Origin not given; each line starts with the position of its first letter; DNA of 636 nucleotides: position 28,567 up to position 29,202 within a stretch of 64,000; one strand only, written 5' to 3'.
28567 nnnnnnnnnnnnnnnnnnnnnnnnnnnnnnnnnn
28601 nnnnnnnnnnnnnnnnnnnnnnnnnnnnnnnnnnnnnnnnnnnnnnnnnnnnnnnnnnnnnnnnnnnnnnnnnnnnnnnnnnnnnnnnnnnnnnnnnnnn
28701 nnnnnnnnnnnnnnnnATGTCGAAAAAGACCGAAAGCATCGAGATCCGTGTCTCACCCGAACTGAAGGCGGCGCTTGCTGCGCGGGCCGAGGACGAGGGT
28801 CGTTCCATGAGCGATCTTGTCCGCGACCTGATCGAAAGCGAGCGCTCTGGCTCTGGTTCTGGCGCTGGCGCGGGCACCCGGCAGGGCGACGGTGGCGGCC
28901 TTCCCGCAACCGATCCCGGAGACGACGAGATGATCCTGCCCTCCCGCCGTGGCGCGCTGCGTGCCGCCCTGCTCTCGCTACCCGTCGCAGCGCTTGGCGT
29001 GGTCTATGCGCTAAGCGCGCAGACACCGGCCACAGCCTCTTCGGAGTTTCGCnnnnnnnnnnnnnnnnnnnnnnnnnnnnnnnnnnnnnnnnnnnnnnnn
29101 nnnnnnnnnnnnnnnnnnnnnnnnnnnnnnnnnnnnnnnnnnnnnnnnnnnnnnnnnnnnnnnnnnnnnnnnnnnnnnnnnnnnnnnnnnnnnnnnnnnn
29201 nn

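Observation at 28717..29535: RHH DNA-binding domain fused across a Tat-like helix to four EF-hands: candidate transmembrane Ca2+ one-component regulator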

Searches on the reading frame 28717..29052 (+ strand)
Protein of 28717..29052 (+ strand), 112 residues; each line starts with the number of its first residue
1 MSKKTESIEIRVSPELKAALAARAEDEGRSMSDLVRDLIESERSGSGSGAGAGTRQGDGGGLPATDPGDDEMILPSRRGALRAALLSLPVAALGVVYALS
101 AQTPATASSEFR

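Call 43: search_protein_representatives(alignment_id=A3)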
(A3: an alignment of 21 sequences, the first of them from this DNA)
Query: 21 sequences, 98 profile positions. Proteins with E-value up to 0.001 (for the whole library): 1079; up to 1e-10: 83; up to 1e-30: 5. The best 150 are listed.
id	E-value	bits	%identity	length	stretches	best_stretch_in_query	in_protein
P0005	1.1e-33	132.0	-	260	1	1-98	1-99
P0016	8.8e-32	125.8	-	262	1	1-98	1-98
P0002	2.0e-31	124.6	-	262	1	1-98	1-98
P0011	4.7e-31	123.5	-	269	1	1-98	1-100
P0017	7.6e-31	122.8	-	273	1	1-98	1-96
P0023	1.1e-30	122.3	-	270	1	1-98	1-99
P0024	1.9e-29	118.3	-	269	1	1-98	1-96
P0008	2.6e-29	117.9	-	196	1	1-98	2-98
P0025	1.1e-28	115.8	-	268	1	1-94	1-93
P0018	1.1e-27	112.7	-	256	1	1-98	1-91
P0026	6.3e-27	110.2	-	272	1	1-98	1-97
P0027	1.0e-26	109.6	-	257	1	1-98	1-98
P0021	1.5e-26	109.0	-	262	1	1-98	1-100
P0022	1.1e-25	106.3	-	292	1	1-98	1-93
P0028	2.4e-25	105.2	-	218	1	1-98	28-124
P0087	2.6e-11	60.2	-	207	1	1-90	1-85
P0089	3.2e-11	59.9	-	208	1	1-80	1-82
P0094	7.4e-11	58.7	-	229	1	3-84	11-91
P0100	2.1e-10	57.2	-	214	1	2-90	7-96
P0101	5.2e-10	56.0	-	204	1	3-75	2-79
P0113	3.0e-09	53.6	-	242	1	3-87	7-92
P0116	3.2e-09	53.5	-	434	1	2-86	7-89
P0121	3.8e-09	53.2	-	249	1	2-93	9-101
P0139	1.8e-08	51.0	-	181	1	2-56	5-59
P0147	3.0e-08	50.3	-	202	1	1-48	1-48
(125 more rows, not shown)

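Call 45: search_protein_families(library=pfam, proteins=[P0087, P0089, P0101, P0100, P0094, P0113, P0116, P0121, P0139, P0147], max_evalue=0.01)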
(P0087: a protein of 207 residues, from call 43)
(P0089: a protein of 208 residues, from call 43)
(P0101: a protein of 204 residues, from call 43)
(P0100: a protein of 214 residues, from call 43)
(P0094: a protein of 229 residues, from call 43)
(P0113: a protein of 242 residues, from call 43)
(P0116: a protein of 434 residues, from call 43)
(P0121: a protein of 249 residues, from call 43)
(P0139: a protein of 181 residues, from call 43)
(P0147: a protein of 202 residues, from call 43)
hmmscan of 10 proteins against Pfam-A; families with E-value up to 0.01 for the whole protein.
P0087 (207 aa): 4 families
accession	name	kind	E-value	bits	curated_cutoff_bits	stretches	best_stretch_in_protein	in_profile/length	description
PF21983.2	NikA-like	-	3.4e-08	34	27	1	3-42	2-41/72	Mobilization protein NikA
PF01402.27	RHH_1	-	0.00031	21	20.5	1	8-43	2-37/39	Ribbon-helix-helix protein, copG family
PF07878.17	RHH_5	-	0.0017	18.5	26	1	18-45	14-41/43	CopG-like RHH_1 or ribbon-helix-helix domain, RHH_5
PF19807.5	DUF6290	-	0.0099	16.5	27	0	8-39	4-35/72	Family of unknown function (DUF6290)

P0089 (208 aa): 3 families
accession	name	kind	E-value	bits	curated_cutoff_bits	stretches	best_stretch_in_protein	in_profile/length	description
PF21983.2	NikA-like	-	1.1e-05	25.9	27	1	3-37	2-36/72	Mobilization protein NikA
PF01402.27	RHH_1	-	3.5e-05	24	20.5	1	8-43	2-37/39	Ribbon-helix-helix protein, copG family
PF08681.18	TacA1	-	0.00071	19.9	21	1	7-35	1-29/80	Antitoxin TacA 1-like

P0101 (204 aa): 3 families
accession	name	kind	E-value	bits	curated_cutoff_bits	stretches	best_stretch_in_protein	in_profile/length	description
PF21983.2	NikA-like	-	4.1e-05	24.1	27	1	2-35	2-35/72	Mobilization protein NikA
PF01402.27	RHH_1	-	0.0002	21.6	20.5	1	7-42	2-37/39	Ribbon-helix-helix protein, copG family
PF08681.18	TacA1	-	0.0027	18.1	21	1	6-34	1-29/80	Antitoxin TacA 1-like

P0100 (214 aa): 2 families
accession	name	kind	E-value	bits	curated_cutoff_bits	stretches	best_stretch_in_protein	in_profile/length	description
PF21983.2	NikA-like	-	0.0012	19.4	27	1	8-41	2-35/72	Mobilization protein NikA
PF04221.18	RelB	-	0.0063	16.8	22.4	0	11-48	2-39/82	RelB antitoxin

P0094 (229 aa): 0 families

P0113 (242 aa): 9 families
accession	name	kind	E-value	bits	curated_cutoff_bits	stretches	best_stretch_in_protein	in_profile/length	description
PF00036.39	EF-hand_1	-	7.5e-17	60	25.4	2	98-120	3-25/29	EF hand domain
PF13405.12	EF-hand_6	-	5.9e-16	57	25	0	219-240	3-24/30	EF-hand domain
PF13499.12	EF-hand_7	-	8e-15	55.4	30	1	177-239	5-63/67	EF-hand domain pair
PF13202.12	EF-hand_5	-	2.5e-14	52.4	25.9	1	99-119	3-23/25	EF hand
PF13833.12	EF-hand_8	-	3.3e-05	24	28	0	97-120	27-50/54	EF-hand domain pair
PF01402.27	RHH_1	-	0.00011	22.4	20.5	1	14-48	4-38/39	Ribbon-helix-helix protein, copG family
PF09274.16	ParG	-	0.00041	20.9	21.4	1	4-49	29-74/76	ParG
PF07878.17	RHH_5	-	0.0041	17.3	26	1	12-48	4-40/43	CopG-like RHH_1 or ribbon-helix-helix domain, RHH_5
PF21983.2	NikA-like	-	0.0073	16.9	27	0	7-46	2-41/72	Mobilization protein NikA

P0116 (434 aa): 7 families
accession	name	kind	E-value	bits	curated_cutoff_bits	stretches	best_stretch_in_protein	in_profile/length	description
PF00036.39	EF-hand_1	-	7e-18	63.2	25.4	0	305-324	4-23/29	EF hand domain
PF13499.12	EF-hand_7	-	1.2e-13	51.7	30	2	333-434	3-64/67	EF-hand domain pair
PF13405.12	EF-hand_6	-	3.5e-13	48.4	25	0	416-433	6-23/30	EF-hand domain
PF13202.12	EF-hand_5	-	1.9e-10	40.1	25.9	0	415-432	3-21/25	EF hand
PF10591.15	SPARC_Ca_bdg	-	9.6e-05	23.1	22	0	307-355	60-110/113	Secreted protein acidic and rich in cysteine Ca binding region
PF01402.27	RHH_1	-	0.00043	20.6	20.5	1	13-50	2-39/39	Ribbon-helix-helix protein, copG family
PF19839.5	RHH_9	-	0.00071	19.8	23.4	1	8-48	3-43/65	Ribbon-helix-helix protein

P0121 (249 aa): 3 families
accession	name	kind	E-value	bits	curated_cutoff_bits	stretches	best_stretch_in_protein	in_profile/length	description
PF21983.2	NikA-like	-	1.2e-05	25.8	27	1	10-50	2-42/72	Mobilization protein NikA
PF01402.27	RHH_1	-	0.00042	20.6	20.5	1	15-51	2-38/39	Ribbon-helix-helix protein, copG family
PF08681.18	TacA1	-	0.0014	19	21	1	15-76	2-67/80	Antitoxin TacA 1-like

P0139 (181 aa): 2 families
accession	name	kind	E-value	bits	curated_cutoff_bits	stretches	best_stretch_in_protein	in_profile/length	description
PF01402.27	RHH_1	-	0.00092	19.5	20.5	1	11-44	2-35/39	Ribbon-helix-helix protein, copG family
PF19839.5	RHH_9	-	0.0041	17.4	23.4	1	6-56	3-53/65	Ribbon-helix-helix protein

P0147 (202 aa): 6 families
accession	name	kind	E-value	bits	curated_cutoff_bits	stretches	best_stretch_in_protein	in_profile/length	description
PF22513.2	FitA-like_RHH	-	0.00013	22.3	27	1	15-41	11-37/39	Antitoxin FitA-like, ribbon-helix-helix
PF21983.2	NikA-like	-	0.00067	20.2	27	1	3-38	2-37/72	Mobilization protein NikA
PF00036.39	EF-hand_1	-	0.0026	17.6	25.4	0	119-145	2-28/29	EF hand domain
PF01402.27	RHH_1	-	0.0032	17.8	20.5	1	10-42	4-36/39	Ribbon-helix-helix protein, copG family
PF13499.12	EF-hand_7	-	0.0083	16.9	30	0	114-143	37-66/67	EF-hand domain pair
PF13405.12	EF-hand_6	-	0.0096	16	25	0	125-145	8-28/30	EF-hand domain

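Call 48: find_encoding_contigs(protein=P0089, flank=3000, max_places=1)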
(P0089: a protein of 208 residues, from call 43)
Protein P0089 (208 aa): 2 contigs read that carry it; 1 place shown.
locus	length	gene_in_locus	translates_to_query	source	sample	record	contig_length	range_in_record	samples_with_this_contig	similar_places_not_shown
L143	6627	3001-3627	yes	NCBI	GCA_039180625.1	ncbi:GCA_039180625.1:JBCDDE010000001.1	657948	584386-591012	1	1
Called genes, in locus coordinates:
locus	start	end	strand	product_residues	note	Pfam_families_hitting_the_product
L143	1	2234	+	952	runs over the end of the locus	PF03710:GlnE (weak)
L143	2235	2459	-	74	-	PF13467:RHH_4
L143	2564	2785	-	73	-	-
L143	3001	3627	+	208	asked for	PF21983:NikA-like (faint)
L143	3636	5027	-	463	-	PF00206:Lyase_1, PF10415:FumaraseC_C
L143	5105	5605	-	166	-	PF04386:SspB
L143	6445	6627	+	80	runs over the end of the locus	PF01381:HTH_3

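Call 49: find_encoding_contigs(protein=P0116, flank=3000, max_places=1)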
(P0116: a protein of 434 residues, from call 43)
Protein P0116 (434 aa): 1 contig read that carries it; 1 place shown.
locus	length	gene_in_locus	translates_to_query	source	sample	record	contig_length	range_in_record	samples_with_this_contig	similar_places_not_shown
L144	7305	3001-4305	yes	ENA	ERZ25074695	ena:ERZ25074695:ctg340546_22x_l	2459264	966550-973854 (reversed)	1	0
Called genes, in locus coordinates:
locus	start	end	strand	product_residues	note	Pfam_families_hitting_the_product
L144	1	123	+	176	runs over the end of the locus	PF01327:Pep_deformylase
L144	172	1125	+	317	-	PF00551:Formyl_trans_N, PF02911:Formyl_trans_C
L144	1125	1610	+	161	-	PF13527:Acetyltransf_9, PF00583:Acetyltransf_1 (weak), PF13508:Acetyltransf_7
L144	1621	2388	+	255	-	PF01416:PseudoU_synth_1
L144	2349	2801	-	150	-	PF13899:Thioredoxin_7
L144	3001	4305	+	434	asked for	PF00036:EF-hand_1 (faint), PF13202:EF-hand_5 (faint), PF13405:EF-hand_6 (faint), PF13499:EF-hand_7 (faint)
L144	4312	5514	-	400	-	PF01053:Cys_Met_Meta_PP, PF06838:Met_gamma_lyase (weak), PF00266:Aminotran_5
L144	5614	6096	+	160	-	PF13404:HTH_AsnC-type, PF13412:HTH_24, PF01037:AsnC_trans_reg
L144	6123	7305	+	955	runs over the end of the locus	PF08335:GlnD_UR_UTase, PF27444:GlnD_3rd, PF01966:HD (weak), PF01842:ACT (weak), PF13291:ACT_4 (faint), PF13740:ACT_6 (faint), PF24931:ACT_ACR9_3rd, PF26956:ACT_ACR_D1, +1 more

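Call 50: find_encoding_contigs(protein=P0094, flank=3000, max_places=1)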
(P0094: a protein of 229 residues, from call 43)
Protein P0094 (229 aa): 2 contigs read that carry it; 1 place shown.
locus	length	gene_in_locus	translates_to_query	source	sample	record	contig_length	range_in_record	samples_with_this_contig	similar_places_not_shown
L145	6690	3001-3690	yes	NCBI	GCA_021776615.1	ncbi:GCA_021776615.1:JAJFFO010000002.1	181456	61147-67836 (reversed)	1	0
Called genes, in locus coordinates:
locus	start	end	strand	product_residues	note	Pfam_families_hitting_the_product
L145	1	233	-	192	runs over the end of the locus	PF01058:Oxidored_q6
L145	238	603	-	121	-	PF00507:Oxidored_q4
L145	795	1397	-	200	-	-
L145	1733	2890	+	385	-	PF25106:VWA_4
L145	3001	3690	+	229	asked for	-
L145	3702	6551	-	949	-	PF00311:PEPcase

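Call 80: predict_structure(alignment_id=A5)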
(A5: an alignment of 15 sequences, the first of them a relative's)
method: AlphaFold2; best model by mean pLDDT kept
length: 208 residues; sequences in the alignment: 15
mean_pLDDT: 82.2   pTM: 0.55
mean pLDDT of the five models: 82.2, 81.4, 80.7, 80.1, 78.6
residues with pLDDT >= 90: 101; 70-90: 61; 50-70: 30; < 50: 16
segments of 3 or more residues with pLDDT < 50: 58-60, 69-79
pLDDT, mean of each block of 10 residues (from residue 1): 78 90 90 85 77 52 50 45 56 86 92 94 92 84 97 95 95 97 95 97 78
secondary structure, 60 per line:
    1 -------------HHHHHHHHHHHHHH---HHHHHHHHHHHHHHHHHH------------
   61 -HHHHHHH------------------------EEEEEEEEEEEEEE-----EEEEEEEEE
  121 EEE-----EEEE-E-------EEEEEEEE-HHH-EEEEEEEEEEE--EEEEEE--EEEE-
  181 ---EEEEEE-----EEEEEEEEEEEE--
elements in order: H14-27 H31-48 H62-68 E93-106 E112-123 E129-132 E142-149 E155-165 E168-173 E176-179 E184-189 E195-206

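Call 82: fold_search(model_id=the predicted structure, library=pdb)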
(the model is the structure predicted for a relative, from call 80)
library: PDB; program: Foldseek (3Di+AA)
matches with E <= 10: 1026; with E <= 0.001: 0
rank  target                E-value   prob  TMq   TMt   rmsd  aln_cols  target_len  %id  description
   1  2w7q_A                2.1e-03  0.99  0.27  0.28   7.7       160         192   11  Structure of Pseudomonas aeruginosa LolA (released 2009-12-29)
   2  8v1k_A                2.7e-03  0.99  0.25  0.28   8.2       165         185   11  Crystal structure of outer membrane lipoprotein carrier protein (LolA) from Francisella tularensis (released 2023-11-29)
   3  7ah9_5P               4.9e-03  0.98  0.24  0.12  15.6       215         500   10  Substrate-engaged type 3 secretion system needle complex from Salmonella enterica typhimurium - SpaR state 1 (released 2021-03-17)
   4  6dv6_A                5.2e-03  0.84  0.19  0.14  15.3       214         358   11  Structure of the Salmonella SPI-1 type III secretion injectisome secretin InvG (residues 176-end) in the open gate sta (released 2018-10-03)
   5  6dv3_A                5.2e-03  0.84  0.19  0.11  15.3       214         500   11  Structure of the Salmonella SPI-1 type III secretion injectisome secretin InvG in the open gate state (released 2018-10-03)
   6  3w56                  5.4e-03  1.00  0.30  0.52  10.5       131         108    6  Structure of a C2 domain (released 2013-10-23)
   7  7alt_B                5.4e-03  0.95  0.22  0.18  14.7       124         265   12  Structure of Drosophila Serrate C2-DSL-EGF1-EGF2 (released 2021-08-04)
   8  7s9y                  5.7e-03  1.00  0.34  0.10   7.0       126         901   11  Helicobacter Hepaticus CcsBA Open Conformation (released 2021-12-22)
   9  3w57_A                6.0e-03  1.00  0.29  0.50  10.8       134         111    6  Structure of a C2 domain (released 2013-10-23)
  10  6iej_A                6.4e-03  0.98  0.25  0.39  13.5       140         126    6  The C2 domain of cytosolic phospholipase A2 alpha bound to phosphatidylcholine (released 2019-05-22)
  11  7ah9_5E               8.3e-03  0.94  0.23  0.11  16.1       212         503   11  Substrate-engaged type 3 secretion system needle complex from Salmonella enterica typhimurium - SpaR state 1 (released 2021-03-17)
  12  1cjy_B                1.1e-02  0.99  0.27  0.10  12.7       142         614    6  HUMAN CYTOSOLIC PHOSPHOLIPASE A2 (released 2000-04-20)
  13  7ah9_5C               1.2e-02  0.96  0.25  0.12  16.5       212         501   10  Substrate-engaged type 3 secretion system needle complex from Salmonella enterica typhimurium - SpaR state 1 (released 2021-03-17)
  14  6q15_A                1.3e-02  0.72  0.20  0.11  16.1       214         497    9  Structure of the Salmonella SPI-1 injectisome needle complex (released 2019-10-23)
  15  7ah9_5K               1.3e-02  0.92  0.24  0.12  15.4       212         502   10  Substrate-engaged type 3 secretion system needle complex from Salmonella enterica typhimurium - SpaR state 1 (released 2021-03-17)
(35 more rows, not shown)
